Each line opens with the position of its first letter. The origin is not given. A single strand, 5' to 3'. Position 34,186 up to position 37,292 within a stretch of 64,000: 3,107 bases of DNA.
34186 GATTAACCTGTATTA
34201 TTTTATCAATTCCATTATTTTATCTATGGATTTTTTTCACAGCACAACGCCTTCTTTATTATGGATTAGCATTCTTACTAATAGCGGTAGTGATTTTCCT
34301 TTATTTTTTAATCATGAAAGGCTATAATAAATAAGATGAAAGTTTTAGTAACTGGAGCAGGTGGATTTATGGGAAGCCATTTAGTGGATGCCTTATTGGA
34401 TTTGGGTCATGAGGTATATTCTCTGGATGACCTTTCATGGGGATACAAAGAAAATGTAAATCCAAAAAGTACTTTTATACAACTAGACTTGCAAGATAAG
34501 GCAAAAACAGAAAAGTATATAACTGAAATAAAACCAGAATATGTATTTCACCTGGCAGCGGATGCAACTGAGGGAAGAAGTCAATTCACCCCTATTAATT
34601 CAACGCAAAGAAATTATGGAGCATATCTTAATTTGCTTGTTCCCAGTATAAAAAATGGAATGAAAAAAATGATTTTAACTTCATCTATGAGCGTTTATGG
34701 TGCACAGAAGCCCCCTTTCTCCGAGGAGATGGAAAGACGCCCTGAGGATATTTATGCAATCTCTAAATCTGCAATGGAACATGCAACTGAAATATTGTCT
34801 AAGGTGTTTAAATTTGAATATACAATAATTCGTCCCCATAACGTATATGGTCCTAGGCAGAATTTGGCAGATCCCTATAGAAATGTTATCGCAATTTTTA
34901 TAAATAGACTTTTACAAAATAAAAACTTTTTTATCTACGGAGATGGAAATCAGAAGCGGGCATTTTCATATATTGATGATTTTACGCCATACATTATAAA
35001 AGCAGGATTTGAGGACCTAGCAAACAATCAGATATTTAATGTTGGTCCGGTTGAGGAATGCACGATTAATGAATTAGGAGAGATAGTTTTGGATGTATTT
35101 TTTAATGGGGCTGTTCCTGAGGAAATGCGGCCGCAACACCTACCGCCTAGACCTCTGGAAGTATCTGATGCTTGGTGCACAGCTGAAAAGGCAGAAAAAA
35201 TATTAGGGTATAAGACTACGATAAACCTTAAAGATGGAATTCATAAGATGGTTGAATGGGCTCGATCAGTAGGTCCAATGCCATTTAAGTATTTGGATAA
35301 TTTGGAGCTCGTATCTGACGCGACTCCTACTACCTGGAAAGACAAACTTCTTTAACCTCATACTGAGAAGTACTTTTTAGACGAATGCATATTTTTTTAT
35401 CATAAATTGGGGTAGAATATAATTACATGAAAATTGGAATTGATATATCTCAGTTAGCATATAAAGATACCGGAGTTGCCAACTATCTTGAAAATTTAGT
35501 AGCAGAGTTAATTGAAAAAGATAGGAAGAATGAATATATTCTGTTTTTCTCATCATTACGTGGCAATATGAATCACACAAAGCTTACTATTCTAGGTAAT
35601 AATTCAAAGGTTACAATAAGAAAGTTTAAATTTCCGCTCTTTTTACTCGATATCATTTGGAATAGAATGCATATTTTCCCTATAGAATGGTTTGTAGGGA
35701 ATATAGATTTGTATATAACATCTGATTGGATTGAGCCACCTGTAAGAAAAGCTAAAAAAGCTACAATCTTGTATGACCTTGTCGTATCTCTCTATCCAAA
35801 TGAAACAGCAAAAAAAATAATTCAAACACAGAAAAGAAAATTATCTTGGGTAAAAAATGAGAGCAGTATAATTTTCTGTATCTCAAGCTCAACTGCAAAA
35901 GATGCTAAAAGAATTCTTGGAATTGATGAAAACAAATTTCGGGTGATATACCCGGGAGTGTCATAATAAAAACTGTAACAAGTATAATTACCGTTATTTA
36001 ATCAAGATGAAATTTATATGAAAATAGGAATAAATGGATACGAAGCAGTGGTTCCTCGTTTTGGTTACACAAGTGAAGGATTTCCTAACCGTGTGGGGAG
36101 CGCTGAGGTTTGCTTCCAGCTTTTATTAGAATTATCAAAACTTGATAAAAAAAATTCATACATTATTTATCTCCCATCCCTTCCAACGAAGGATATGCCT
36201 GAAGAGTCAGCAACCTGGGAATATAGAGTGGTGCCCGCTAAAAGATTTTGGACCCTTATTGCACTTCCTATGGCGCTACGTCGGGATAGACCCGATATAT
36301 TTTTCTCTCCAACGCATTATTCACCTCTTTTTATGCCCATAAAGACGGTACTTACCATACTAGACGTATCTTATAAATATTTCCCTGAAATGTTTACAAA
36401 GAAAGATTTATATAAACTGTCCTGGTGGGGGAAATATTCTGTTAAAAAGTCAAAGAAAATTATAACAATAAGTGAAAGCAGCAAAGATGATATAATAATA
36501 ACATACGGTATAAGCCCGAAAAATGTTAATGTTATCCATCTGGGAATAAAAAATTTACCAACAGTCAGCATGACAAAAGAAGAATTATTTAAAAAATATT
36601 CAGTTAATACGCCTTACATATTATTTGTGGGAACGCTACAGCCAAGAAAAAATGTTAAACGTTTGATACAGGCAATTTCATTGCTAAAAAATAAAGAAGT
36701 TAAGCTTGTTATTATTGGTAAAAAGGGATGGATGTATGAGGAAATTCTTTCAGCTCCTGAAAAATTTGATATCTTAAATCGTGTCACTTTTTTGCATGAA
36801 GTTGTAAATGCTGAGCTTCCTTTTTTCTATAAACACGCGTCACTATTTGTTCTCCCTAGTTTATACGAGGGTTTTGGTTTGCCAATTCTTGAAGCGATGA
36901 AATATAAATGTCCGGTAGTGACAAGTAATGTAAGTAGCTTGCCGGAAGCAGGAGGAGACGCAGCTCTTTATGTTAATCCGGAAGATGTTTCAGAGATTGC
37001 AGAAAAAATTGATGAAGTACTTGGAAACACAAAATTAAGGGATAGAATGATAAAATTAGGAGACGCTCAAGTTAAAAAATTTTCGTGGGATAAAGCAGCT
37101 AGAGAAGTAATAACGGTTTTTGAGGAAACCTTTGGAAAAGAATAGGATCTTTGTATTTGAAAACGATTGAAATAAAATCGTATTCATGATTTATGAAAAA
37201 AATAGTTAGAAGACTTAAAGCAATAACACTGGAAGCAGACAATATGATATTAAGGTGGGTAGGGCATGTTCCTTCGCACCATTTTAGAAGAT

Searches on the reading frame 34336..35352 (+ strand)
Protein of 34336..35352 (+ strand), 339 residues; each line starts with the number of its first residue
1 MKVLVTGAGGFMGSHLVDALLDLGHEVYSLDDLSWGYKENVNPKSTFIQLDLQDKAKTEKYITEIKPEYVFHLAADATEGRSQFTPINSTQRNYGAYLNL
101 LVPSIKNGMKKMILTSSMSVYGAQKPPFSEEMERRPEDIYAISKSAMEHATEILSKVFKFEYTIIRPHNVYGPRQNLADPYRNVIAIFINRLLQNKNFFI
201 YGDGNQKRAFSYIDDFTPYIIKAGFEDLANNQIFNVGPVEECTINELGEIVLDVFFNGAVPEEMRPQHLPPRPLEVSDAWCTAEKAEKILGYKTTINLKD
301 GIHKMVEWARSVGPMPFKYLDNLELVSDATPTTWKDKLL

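Call 4: search_protein_families(library=pfam, proteins=[window:34336-35352:+], max_evalue=0.001)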
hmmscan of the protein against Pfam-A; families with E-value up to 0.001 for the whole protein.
window:34336-35352:+ (339 aa): 7 families
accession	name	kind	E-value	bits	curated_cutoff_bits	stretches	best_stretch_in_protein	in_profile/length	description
PF01370.27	Epimerase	-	2.2e-50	171.8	20.9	1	3-237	1-240/240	NAD dependent epimerase/dehydratase family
PF16363.11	GDP_Man_Dehyd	-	1.5e-42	146.7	27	1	4-305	1-332/332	GDP-mannose 4,6 dehydratase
PF01073.25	3Beta_HSD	-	1.2e-15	57.7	22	1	4-218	1-223/280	3-beta hydroxysteroid dehydrogenase/isomerase family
PF04321.23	RmlD_sub_bind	-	3.4e-14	53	27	1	1-252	1-228/287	RmlD substrate binding domain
PF13460.12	NAD_binding_10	-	1.7e-08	35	27.2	1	7-169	1-145/184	NAD(P)H-binding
PF02719.21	Polysacc_synt_2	-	3.7e-08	33.4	20.2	1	3-175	1-176/293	Polysaccharide biosynthesis protein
PF07993.18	NAD_binding_4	-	2.9e-05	23.8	20.1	0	5-26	1-22/258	Male sterility protein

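Call 5: search_protein_families(library=ncbifam, proteins=[window:34336-35352:+], max_evalue=0.001)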
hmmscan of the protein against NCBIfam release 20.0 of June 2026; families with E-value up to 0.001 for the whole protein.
window:34336-35352:+ (339 aa): 27 families (the best 25 are shown)
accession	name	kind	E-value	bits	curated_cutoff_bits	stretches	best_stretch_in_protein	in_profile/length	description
TIGR04180.1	EDH_00030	hypoth_equivalog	1.9e-36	125.7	475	1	3-295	1-295/297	NAD-dependent 4,6-dehydratase LegB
TIGR01179.1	galE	equivalog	6.5e-34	117.2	262.3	1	2-311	1-327/332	UDP-glucose 4-epimerase GalE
NF011728.1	PRK15181.1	equivalog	9.7e-31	107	760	1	3-308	18-336/348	Vi polysaccharide biosynthesis UDP-N-acetylglucosaminuronic acid C-4 epimerase TviC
TIGR01181.1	dTDP_gluc_dehyt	equivalog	1.5e-28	99.8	365.1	1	2-309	1-311/321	dTDP-glucose 4,6-dehydratase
TIGR02197.1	heptose_epim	equivalog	4.5e-28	98.3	274.6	1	3-309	1-313/316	ADP-glyceromanno-heptose 6-epimerase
NF047922.1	GDPFucSynFcl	equivalog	7.2e-20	71.6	500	1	48-308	35-300/308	GDP-L-fucose synthase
NF008872.0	PRK11908.1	equivalog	8.3e-19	67.8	294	1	1-255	2-271/349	bifunctional UDP-4-keto-pentose/UDP-xylose synthase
TIGR02622.1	CDP_4_6_dhtase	equivalog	7e-18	64.9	278.45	1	2-311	6-332/352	CDP-glucose 4,6-dehydratase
TIGR03466.1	HpnA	hypoth_equivalog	7.1e-17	61.3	367.65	1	1-191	1-191/327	hopanoid-associated sugar epimerase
NF007490.0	PRK10084.1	subfamily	1.7e-16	60.2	649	2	125-309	152-334/361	dTDP-glucose 4,6-dehydratase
NF005998.1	PRK08125.1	equivalog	4.7e-16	58.3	777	1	2-257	317-587/649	bifunctional UDP-4-amino-4-deoxy-L-arabinose formyltransferase/UDP-glucuronic acid oxidase ArnA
NF007956.0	PRK10675.1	subfamily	2e-15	56.8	394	1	1-309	1-329/338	UDP-glucose 4-epimerase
NF008360.0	PRK11150.1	equivalog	9.1e-14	51.4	452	1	3-286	2-285/310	ADP-glyceromanno-heptose 6-epimerase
NF007582.0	PRK10217.1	equivalog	1.1e-12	47.8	698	1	2-223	3-239/355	dTDP-glucose 4,6-dehydratase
TIGR01214.1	rmlD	equivalog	3.1e-12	46.2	224.05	1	2-196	1-171/285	dTDP-4-dehydrorhamnose reductase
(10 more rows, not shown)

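Call 21: search_solved_structures(query=window:34336-35352:+, max_evalue=1e-15, show_alignments=2)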
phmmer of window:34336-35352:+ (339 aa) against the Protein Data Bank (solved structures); distinct sequences matched with E-value up to 1e-15: 43.
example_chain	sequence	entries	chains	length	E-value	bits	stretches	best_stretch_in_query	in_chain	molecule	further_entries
4zrm_A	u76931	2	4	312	3.7e-48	167.8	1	1-311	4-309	UDP-glucose 4-epimerase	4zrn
6dnt_A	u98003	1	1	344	1.5e-38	136.3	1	3-308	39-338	NAD-dependent epimerase/dehydratase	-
6bwl_A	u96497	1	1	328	1.3e-36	129.8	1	1-316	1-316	Pal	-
7ys8_A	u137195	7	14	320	3.2e-34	122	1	1-310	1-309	UDP-glucose 4-epimerase | UDP-glucose 4-epimerase along with EC 5.1.3.2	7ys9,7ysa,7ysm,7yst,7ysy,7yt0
2p5u_A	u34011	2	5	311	3.6e-33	118.5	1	1-308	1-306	UDP-glucose 4-epimerase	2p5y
6wjb_A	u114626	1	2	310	4.9e-33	118.1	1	2-247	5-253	NAD-dependent epimerase/dehydratase family protein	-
6wj9_A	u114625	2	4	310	4.6e-32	114.9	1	2-247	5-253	NAD-dependent epimerase/dehydratase family protein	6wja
3icp_A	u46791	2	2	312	3.3e-31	112.1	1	1-307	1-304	NAD-dependent epimerase/dehydratase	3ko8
10ke_A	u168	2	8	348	2e-28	102.9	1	2-309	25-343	Capsular polysaccharide biosynthesis protein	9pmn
8rdg_A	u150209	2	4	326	2.7e-28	102.5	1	1-253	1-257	SDR family NAD(P)-dependent oxidoreductase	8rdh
8rdi_A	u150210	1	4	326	9.4e-28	100.7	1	1-253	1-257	SDR family NAD(P)-dependent oxidoreductase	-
3ru7_A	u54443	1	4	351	1.3e-27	100.2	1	4-308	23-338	WbgU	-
3ru9_A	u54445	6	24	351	1.4e-27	100.2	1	4-308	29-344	WbgU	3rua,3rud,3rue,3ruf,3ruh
3lu1_A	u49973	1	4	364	1.6e-27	100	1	4-308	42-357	WbgU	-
3ruc_A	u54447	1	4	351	1.7e-27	99.9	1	4-308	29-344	WbgU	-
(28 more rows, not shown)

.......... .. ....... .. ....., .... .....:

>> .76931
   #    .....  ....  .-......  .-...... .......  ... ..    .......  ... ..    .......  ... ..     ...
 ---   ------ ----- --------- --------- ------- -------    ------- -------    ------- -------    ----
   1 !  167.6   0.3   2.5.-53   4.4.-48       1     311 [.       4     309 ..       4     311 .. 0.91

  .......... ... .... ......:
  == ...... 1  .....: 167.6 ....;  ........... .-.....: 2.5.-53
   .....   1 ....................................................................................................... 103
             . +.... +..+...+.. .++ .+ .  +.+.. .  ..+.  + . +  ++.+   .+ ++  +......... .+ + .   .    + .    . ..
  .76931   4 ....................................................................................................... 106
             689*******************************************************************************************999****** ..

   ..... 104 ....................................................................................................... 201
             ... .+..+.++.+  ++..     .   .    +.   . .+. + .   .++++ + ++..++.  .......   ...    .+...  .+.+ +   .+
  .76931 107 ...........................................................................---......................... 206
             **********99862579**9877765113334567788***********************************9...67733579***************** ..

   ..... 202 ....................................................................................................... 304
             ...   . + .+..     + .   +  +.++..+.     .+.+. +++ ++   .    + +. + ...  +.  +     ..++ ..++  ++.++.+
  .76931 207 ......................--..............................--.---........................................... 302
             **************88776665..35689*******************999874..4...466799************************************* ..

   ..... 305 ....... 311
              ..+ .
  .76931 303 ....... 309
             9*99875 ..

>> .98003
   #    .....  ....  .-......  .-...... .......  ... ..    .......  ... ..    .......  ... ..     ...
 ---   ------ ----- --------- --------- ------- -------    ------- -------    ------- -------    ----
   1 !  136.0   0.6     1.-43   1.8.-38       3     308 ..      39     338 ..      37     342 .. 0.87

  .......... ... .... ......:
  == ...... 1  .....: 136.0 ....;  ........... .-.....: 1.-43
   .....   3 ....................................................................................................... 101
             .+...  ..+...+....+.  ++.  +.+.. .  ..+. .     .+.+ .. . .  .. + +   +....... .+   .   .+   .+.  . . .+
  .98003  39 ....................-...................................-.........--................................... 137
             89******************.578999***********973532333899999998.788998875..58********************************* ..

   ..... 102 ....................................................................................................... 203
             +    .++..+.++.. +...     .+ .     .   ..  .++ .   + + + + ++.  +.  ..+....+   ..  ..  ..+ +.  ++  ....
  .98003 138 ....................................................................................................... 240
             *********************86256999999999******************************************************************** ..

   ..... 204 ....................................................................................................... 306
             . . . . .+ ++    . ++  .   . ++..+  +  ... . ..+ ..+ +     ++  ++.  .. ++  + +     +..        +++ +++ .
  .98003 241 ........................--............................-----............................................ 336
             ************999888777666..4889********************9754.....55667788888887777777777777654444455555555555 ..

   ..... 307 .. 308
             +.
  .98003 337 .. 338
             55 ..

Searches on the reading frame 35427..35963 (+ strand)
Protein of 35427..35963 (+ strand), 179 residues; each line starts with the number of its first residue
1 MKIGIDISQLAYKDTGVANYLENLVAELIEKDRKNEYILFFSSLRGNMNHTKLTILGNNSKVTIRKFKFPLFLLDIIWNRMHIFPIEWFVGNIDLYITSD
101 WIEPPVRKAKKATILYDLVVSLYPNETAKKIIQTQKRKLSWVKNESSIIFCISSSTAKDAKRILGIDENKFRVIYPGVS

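Call 8: search_protein_families(library=pfam, proteins=[window:35427-35963:+], max_evalue=0.0001)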
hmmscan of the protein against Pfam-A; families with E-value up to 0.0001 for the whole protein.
window:35427-35963:+ (179 aa): 1 family
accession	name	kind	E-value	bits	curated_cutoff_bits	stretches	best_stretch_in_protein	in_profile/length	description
PF13439.12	Glyco_transf_4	-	5.6e-07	30.2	28.5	1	16-178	3-166/170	Glycosyltransferase Family 4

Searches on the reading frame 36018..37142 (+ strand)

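Call 8: search_protein_families(library=pfam, proteins=[window:36018-37142:+], max_evalue=0.0001)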
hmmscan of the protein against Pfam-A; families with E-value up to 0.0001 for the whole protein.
window:36018-37142:+ (375 aa): 5 families
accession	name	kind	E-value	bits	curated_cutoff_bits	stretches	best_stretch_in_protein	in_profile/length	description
PF00534.26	Glycos_transf_1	-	2.4e-37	128.5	26.4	1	188-346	3-167/172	Glycosyl transferases group 1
PF13692.12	Glyco_trans_1_4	-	2e-31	109.6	27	1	199-336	2-141/142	Glycosyl transferases group 1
PF13439.12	Glyco_transf_4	-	9e-11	42.5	28.5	1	73-177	54-166/170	Glycosyltransferase Family 4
PF20706.3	GT4-conflict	-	6e-08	32.5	26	1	197-363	196-384/385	Family 4 Glycosyltransferase in conflict systems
PF13524.12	Glyco_trans_1_2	-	4.6e-06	27.1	25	1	214-363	3-141/144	Glycosyl transferase-like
